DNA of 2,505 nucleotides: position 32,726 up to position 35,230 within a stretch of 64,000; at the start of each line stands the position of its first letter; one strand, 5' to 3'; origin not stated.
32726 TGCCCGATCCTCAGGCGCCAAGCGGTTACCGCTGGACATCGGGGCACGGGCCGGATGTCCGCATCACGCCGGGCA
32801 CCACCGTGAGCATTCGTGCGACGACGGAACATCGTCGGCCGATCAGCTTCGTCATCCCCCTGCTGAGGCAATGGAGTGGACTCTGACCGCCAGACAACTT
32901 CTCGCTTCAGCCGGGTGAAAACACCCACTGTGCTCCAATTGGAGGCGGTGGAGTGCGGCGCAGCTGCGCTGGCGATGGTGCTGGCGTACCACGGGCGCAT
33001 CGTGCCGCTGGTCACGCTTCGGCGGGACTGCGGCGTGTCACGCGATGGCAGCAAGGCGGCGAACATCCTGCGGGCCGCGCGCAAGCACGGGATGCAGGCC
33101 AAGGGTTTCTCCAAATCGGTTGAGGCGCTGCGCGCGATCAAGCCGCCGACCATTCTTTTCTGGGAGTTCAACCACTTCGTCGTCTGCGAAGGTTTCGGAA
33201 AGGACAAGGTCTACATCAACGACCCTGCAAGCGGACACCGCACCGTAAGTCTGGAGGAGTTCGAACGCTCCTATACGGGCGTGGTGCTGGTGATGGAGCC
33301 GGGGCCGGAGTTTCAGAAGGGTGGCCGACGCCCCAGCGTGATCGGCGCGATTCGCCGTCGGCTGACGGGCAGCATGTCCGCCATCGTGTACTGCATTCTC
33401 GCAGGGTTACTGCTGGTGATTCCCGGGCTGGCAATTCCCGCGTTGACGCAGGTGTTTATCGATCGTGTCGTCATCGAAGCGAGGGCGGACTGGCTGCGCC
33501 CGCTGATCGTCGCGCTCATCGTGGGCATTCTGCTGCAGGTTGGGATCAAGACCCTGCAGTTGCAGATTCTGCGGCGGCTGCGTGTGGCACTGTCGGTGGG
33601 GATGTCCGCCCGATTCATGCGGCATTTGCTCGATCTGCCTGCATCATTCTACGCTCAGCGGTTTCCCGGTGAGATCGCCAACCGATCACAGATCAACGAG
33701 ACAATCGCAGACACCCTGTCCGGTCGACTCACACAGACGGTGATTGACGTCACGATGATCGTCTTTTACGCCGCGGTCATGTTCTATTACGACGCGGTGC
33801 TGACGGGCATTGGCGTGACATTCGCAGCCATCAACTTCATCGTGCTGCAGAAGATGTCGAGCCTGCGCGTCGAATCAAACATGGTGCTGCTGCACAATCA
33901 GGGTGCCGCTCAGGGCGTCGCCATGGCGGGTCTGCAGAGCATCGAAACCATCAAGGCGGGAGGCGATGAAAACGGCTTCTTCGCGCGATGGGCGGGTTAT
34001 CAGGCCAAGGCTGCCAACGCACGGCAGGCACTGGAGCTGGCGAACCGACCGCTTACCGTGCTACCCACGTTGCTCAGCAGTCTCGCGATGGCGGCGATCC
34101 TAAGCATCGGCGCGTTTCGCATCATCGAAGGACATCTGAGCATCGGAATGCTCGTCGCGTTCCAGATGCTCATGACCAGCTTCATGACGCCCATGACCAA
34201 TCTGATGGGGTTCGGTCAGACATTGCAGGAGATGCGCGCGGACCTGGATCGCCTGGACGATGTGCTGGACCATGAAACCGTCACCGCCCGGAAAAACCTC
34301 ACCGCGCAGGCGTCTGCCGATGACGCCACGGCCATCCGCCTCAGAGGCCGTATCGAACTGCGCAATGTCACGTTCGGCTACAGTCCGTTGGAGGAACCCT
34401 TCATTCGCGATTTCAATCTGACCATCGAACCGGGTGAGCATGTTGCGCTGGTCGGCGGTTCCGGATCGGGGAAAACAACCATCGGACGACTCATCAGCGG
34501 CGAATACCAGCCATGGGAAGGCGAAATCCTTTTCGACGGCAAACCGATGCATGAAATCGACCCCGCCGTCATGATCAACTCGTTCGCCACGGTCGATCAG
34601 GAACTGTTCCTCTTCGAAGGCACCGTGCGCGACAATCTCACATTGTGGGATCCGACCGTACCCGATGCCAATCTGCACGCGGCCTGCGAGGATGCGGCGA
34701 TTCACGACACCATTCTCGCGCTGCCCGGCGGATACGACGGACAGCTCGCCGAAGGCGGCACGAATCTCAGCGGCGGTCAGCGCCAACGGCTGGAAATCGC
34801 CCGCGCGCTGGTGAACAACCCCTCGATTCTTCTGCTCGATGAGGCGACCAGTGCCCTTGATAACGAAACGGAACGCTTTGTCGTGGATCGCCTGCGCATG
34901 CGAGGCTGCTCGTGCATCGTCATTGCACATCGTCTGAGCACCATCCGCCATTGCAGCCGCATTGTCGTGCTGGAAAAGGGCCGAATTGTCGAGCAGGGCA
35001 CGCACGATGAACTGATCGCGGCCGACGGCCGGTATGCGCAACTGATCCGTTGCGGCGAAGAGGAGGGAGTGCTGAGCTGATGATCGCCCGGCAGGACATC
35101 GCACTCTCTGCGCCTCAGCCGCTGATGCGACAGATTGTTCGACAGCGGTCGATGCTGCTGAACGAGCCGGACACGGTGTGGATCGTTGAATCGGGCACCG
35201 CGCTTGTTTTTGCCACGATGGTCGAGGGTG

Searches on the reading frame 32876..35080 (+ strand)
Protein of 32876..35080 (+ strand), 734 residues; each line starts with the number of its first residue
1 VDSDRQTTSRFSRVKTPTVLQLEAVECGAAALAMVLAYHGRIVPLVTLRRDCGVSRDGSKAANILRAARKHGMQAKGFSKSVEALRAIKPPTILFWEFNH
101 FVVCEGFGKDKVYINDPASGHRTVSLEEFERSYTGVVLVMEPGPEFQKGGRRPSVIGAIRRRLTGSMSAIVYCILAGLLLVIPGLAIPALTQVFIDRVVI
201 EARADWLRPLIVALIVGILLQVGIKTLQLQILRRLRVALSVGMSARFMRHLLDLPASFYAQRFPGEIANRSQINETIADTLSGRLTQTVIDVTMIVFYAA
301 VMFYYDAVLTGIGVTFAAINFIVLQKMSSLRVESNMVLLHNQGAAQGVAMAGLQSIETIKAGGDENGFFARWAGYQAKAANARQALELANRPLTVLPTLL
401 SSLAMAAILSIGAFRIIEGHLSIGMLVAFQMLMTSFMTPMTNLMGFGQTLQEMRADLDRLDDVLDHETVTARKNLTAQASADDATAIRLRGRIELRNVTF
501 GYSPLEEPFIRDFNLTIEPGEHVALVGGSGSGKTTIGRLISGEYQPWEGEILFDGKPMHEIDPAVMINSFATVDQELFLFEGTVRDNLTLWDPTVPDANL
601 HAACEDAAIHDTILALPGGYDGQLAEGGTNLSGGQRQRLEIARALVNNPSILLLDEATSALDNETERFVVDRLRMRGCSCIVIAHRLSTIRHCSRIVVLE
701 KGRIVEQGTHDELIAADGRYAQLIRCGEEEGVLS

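Call 5: search_protein_families(library=pfam, proteins=[window:32876-35080:+], max_evalue=0.01)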
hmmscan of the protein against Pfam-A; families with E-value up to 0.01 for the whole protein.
window:32876-35080:+ (734 aa): 6 families
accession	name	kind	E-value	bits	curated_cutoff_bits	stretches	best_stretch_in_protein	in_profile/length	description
PF03412.21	Peptidase_C39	-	1e-34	119.7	22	1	16-144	2-132/133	Peptidase C39 family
PF00005.33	ABC_tran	-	1.1e-31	110.8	25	1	511-659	2-137/137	ABC transporter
PF00664.28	ABC_membrane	-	2.9e-22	80.1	28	1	172-440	3-274/274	ABC transporter transmembrane region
PF02463.25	SMC_N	-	2.3e-06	27.7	40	1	317-699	42-211/220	RecF/RecN/SMC N terminal domain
PF12385.14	Peptidase_C70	-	5.3e-06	26.8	19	1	20-133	11-140/141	Papain-like cysteine protease AvrRpt2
PF13529.12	Peptidase_C39_2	-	6.2e-05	24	24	0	27-118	16-143/143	Peptidase_C39 like family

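Call 6: search_protein_families(library=ncbifam, proteins=[window:32876-35080:+], max_evalue=0.01)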
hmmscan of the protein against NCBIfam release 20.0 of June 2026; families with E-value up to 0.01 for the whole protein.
window:32876-35080:+ (734 aa): 192 families (the best 25 are shown)
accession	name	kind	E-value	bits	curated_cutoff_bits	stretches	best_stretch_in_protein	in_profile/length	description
TIGR03796.1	NHLM_micro_ABC1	equivalog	0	1078.6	853.3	1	15-725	1-710/710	NHLP family bacteriocin export ABC transporter peptidase/permease/ATPase subunit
TIGR01846.1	type_I_sec_HlyB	subfamily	5e-129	431.6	725.55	1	30-724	3-689/694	type I secretion system permease/ATPase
TIGR03797.1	NHLM_micro_ABC2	equivalog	1.1e-115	387.7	709.4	1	152-725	120-683/686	NHLP bacteriocin export ABC transporter permease/ATPase subunit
TIGR03375.1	type_I_sec_LssB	subfamily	2.2e-110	370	693.1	1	30-716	5-691/696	type I secretion system permease/ATPase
TIGR01193.1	bacteriocin_ABC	subfamily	2.4e-102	343.7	523.85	1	21-725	1-707/708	peptide cleavage/export ABC transporter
TIGR02203.1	MsbA_lipidA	equivalog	1.7e-100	337.2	602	1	170-726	16-568/572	lipid A export permease/ATP-binding protein MsbA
TIGR02204.1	MsbA_rel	hypoth_equivalog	3.6e-88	296.7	780.4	1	184-725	34-573/576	ABC transporter, permease/ATP-binding protein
TIGR00958.1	3a01208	subfamily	2.5e-85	287.2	874.6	1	168-724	165-711/711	antigen peptide transporter 2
NF045513.1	HepA_fam_ABC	equivalog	7.9e-84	282.2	725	1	194-720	78-602/610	heterocyst formation ABC transporter subunit HepA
NF052233.1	CphA_assoc_ABC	equivalog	1.1e-78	265.4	880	1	179-725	200-741/766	cyanophycin metabolism-associated ABC transporter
NF010178.0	PRK13657.1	equivalog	2.7e-76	257.3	733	1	169-726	20-569/588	glucan ABC transporter ATP-binding protein/ permease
NF008381.0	PRK11176.1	equivalog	1.3e-74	251.6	867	1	215-725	71-577/582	lipid A ABC transporter ATP-binding protein/permease MsbA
TIGR01842.1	type_I_sec_PrtD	subfamily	4.3e-69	233.5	510.15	1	170-715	8-542/544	type I secretion system permease/ATPase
TIGR01192.1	chvA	subfamily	8.7e-64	216.1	585.4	1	398-727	247-570/585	glucan export ABC transporter ATP-binding protein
NF008055.0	PRK10789.1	equivalog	5.3e-62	210.1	845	1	167-728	19-572/590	SmdA family multidrug ABC transporter permease/ATP-binding protein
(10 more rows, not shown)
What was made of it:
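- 32876..35080 (+): ABC1: C39 peptidase / permease / ATPase (PCAT). Catalytic Cys (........), His (FNHFVV) and Asp (INDPA) are present. TIGR03796 1078.6 bits (cut-off 853.3) and PF03412 1e-34 (calls 5, 6).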

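Call 12: find_related_loci(query=window:32876-35080:+, collection=genome_contigs, flank=10000)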
Query window:32876-35080:+ (734 aa) in genome_contigs; peptide patterns used: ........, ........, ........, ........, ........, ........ (x = any residue, [..] = any of these).
600 stretches matched a pattern (row limit reached: there are more); 596 encode a relative of the query (tblastn E <= 1e-3); the best 80 are kept; 80 distinct loci.
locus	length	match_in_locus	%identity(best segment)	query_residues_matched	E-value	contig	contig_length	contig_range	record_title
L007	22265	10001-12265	56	1-724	0e+0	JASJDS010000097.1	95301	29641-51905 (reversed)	MAG: Calothrix sp. MO_192.B10 MO_192.c_358, whole genome shotgun sequence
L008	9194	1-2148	46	15-732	0e+0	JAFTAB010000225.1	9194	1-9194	MAG: Schwartzia sp. (in: firmicutes) isolate RGIG3630 Goat_Rumen.Co__c2730549, whole genome shotgun sequence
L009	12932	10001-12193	46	1-726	0e+0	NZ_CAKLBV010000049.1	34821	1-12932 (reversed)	Methylobacterium sp. Leaf118, whole genome shotgun sequence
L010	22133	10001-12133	47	14-725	0e+0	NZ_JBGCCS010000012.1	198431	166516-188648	Streptacidiphilus sp. EB129 Ga0558624_012, whole genome shotgun sequence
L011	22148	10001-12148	47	8-724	0e+0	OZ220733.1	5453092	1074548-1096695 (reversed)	MAG: Candidatus Latescibacterota bacterium isolate cc6a1995-d657-4e87-88a0-a2308bb9e8e7 genome assembly, chromosome: 1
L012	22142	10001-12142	48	10-724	0e+0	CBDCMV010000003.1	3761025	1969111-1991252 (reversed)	MAG: Alphaproteobacteria bacterium isolate d4acb477-92b7-4a05-a838-3873ed8152b3 genome assembly, contig: contig_3, whole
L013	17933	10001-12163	48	5-725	0e+0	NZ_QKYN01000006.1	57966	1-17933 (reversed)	Streptacidiphilus pinicola strain MMS16-CNU450 M1_S2_L001_R1_001__paired__contig_5, whole genome shotgun sequence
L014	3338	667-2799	44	15-725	0e+0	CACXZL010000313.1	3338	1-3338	MAG: uncultured Coriobacteriaceae bacterium isolate RUG11733 genome assembly, contig: RUG11733_asm_313, whole genome sho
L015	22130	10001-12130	46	13-724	0e+0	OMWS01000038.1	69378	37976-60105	uncultured Veillonellaceae bacterium isolate RUG043 genome assembly, contig: scaffold_1521, whole genome shotgun sequenc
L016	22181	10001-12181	44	5-727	0e+0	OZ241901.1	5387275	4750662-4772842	MAG: Gammaproteobacteria bacterium isolate 65898e9d-28f9-48af-9959-824c109e8cbf genome assembly, chromosome: 1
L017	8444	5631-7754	49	16-724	0e+0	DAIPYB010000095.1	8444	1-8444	MAG TPA_asm: Pseudoxanthobacter sp. isolate CTOTU1914 NODE_3209_length_8444_cov_4.741090, whole genome shotgun sequence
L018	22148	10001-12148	49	9-725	0e+0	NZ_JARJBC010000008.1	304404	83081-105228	Streptomyces silvisoli strain RB6PN23 NODE_8_length_304404_cov_68.574835, whole genome shotgun sequence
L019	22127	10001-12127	45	20-725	0e+0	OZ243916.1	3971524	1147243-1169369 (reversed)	MAG: uncultured Candidatus Binatia bacterium isolate 2cc28cda-9127-4ec7-a469-3bb310e7266b genome assembly, chromosome: 1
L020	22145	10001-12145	43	13-725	0e+0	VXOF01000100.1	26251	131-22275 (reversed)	MAG: Nitrospira sp. SB0662_bin_26 NODE_1782_length_26251_cov_37.896396, whole genome shotgun sequence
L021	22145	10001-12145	40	15-724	0e+0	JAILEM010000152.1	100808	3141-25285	MAG: Lachnospiraceae bacterium isolate RUI046 k141_12912689_flag=0_multi=67.0000_len=100808, whole genome shotgun sequen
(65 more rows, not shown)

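Call 30: find_related_loci(query=window:32876-35080:+, collection=metagenome_contigs, flank=10000)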
Query window:32876-35080:+ (734 aa) in metagenome_contigs; peptide patterns used: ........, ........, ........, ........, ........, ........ (x = any residue, [..] = any of these).
600 stretches matched a pattern (row limit reached: there are more); 587 encode a relative of the query (tblastn E <= 1e-3); the best 80 are kept; 80 distinct loci.
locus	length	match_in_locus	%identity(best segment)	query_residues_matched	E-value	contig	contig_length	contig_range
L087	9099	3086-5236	58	12-729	0e+0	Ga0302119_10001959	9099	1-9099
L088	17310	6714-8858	53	13-731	0e+0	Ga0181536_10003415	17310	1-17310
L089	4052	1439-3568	48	13-724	0e+0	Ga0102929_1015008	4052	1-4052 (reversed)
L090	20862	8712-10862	46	13-731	0e+0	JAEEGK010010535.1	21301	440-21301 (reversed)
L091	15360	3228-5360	46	13-725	0e+0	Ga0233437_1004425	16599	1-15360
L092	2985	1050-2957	52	7-645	0e+0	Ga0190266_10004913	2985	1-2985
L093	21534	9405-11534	45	13-724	0e+0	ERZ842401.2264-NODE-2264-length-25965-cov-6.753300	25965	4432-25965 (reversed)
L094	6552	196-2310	45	15-724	0e+0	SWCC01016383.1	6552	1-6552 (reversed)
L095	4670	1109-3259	44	15-731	0e+0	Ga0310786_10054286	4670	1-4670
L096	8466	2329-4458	46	14-724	0e+0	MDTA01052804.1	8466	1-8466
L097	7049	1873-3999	47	13-725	0e+0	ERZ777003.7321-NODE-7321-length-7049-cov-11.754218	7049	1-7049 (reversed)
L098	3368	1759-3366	53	4-538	0e+0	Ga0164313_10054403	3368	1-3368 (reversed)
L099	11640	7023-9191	41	8-728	4e-168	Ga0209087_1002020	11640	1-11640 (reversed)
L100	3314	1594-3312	43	13-573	1e-162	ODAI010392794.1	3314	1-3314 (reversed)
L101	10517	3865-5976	37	13-724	2e-136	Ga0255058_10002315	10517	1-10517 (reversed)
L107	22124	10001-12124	48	13-723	0e+0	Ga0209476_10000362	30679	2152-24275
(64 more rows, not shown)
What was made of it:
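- Tried and rejected: ABC1 probes in genomes and metagenomes reached at most 63% identity and mostly unrelated cluster types (calls 12, 30).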

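Call 39: search_protein_families(library=pfam, proteins=[L088:11106-11921:+, L088:11926-13242:-, L088:13805-16087:-, L088:16323-16997:-, L107:4172-5566:-, L107:2348-4189:+, L107:7039-8688:+, L107:15919-16887:+, L107:16912-17979:+, L107:18038-21451:+], max_evalue=0.001)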
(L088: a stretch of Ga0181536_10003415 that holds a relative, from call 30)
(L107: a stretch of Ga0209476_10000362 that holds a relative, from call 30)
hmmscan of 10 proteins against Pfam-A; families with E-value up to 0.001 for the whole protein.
L088:11106-11921:+ (271 aa): 3 families
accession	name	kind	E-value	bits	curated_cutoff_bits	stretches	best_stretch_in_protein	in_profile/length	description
PF12706.13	Lactamase_B_2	-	3.6e-15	56.5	27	1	55-232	24-193/200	Beta-lactamase superfamily domain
PF02112.21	PDEase_II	-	1.1e-13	51.5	23.7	1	57-121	78-144/340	cAMP phosphodiesterases class-II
PF00753.33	Lactamase_B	-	0.00055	20.4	22.7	0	60-113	42-95/196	Metallo-beta-lactamase superfamily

L088:11926-13242:- (438 aa): 3 families
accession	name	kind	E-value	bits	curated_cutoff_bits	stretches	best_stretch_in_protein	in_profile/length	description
PF00498.31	FHA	-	1.1e-21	77.5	20.7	1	126-190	1-67/67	FHA domain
PF16697.10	Yop-YscD_cpl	-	3.3e-15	56.6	33.2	1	114-198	8-92/94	Inner membrane component of T3SS, cytoplasmic domain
PF00211.25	Guanylate_cyc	-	4.1e-12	46.5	21.9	1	227-410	7-180/183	Adenylate and Guanylate cyclase catalytic domain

L088:13805-16087:- (760 aa): 19 families
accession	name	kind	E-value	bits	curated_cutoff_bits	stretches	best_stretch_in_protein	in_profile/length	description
PF13424.12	TPR_12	-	1.8e-81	268.8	30.1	6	519-595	1-77/77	Tetratricopeptide repeat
PF13374.12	TPR_10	-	2.2e-62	205.9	27.5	6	562-603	1-42/42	Tetratricopeptide repeat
PF00069.31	Pkinase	-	3.8e-43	148.2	31.7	2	18-165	6-154/263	Protein kinase domain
PF24885.1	TPR_NPHP3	-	8.3e-39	133.8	100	3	391-514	94-217/239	Nephrocystin-3 TPR domain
PF07714.23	PK_Tyr_Ser-Thr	-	1.7e-27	96.8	23.1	2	16-161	4-154/258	Protein tyrosine and serine/threonine kinase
PF07719.23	TPR_2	-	8.4e-26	88.4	27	0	521-551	1-31/34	Tetratricopeptide repeat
PF00515.34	TPR_1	-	5.4e-21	73.9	27.8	0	521-552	1-32/34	Tetratricopeptide repeat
PF13176.12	TPR_7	-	2.4e-18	65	27.9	0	482-512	1-31/36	Tetratricopeptide repeat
PF17874.7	TPR_MalT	-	3.8e-18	66.3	45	2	392-546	36-186/336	MalT-like TPR region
PF13181.12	TPR_8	-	6e-17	60.7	25.7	0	480-511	1-32/34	Tetratricopeptide repeat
PF14559.12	TPR_19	-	8.2e-11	42.5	25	0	451-512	4-57/68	Tetratricopeptide repeat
PF13428.12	TPR_14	-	1.1e-10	41.6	23.5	0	690-719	3-32/44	Tetratricopeptide repeat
PF07721.20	TPR_4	-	4.5e-10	39.6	27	0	689-713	2-26/26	Tetratricopeptide repeat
PF13432.12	TPR_16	-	8.8e-09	36.1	32.7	0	653-713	4-56/65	Tetratricopeptide repeat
PF03109.22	ABC1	-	4.8e-06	26.3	22.9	1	85-162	142-220/244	ABC1 atypical kinase-like domain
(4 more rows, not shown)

L088:16323-16997:- (224 aa): 0 families

L107:4172-5566:- (464 aa): 2 families
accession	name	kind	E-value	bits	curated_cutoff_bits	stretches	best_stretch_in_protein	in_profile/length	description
PF00749.27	tRNA-synt_1c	-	1.2e-101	340.2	23.4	1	5-310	2-314/314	tRNA synthetases class I (E and Q), catalytic domain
PF19269.4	Anticodon_2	-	8.3e-28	98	23.6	1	325-462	3-139/141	Anticodon binding domain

L107:2348-4189:+ (613 aa): 3 families
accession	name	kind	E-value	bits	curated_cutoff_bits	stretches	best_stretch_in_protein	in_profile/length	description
PF01266.30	DAO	-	3.1e-57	195.1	27.9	1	245-585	2-351/353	FAD dependent oxidoreductase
PF05430.17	Methyltransf_30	-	4.3e-38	130.5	22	1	110-230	2-122/124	S-adenosyl-L-methionine-dependent methyltransferase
PF13450.12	NAD_binding_8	-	1.4e-05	25.7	21.9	1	247-277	1-31/68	NAD(P)-binding Rossmann-like domain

L107:7039-8688:+ (549 aa): 1 family
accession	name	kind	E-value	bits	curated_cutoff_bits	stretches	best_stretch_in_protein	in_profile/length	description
PF02321.23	OEP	-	1.8e-12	47.9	22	2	351-518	27-186/187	Outer membrane efflux protein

L107:15919-16887:+ (322 aa): 1 family
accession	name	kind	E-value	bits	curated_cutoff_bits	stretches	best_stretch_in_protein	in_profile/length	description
PF08443.16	RimK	-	3.3e-08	33.8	21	1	126-317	4-187/188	RimK-like ATP-grasp domain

L107:16912-17979:+ (355 aa): 0 families

L107:18038-21451:+ (1137 aa): 2 families
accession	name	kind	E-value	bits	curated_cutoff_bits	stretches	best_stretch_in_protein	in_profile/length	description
PF13575.12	DUF4135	-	1e-117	393.9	29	1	247-626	1-377/378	Domain of unknown function (DUF4135)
PF05147.19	LANC_like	-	1.8e-64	218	23.2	1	744-1106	2-350/350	Lanthionine synthetase C-like protein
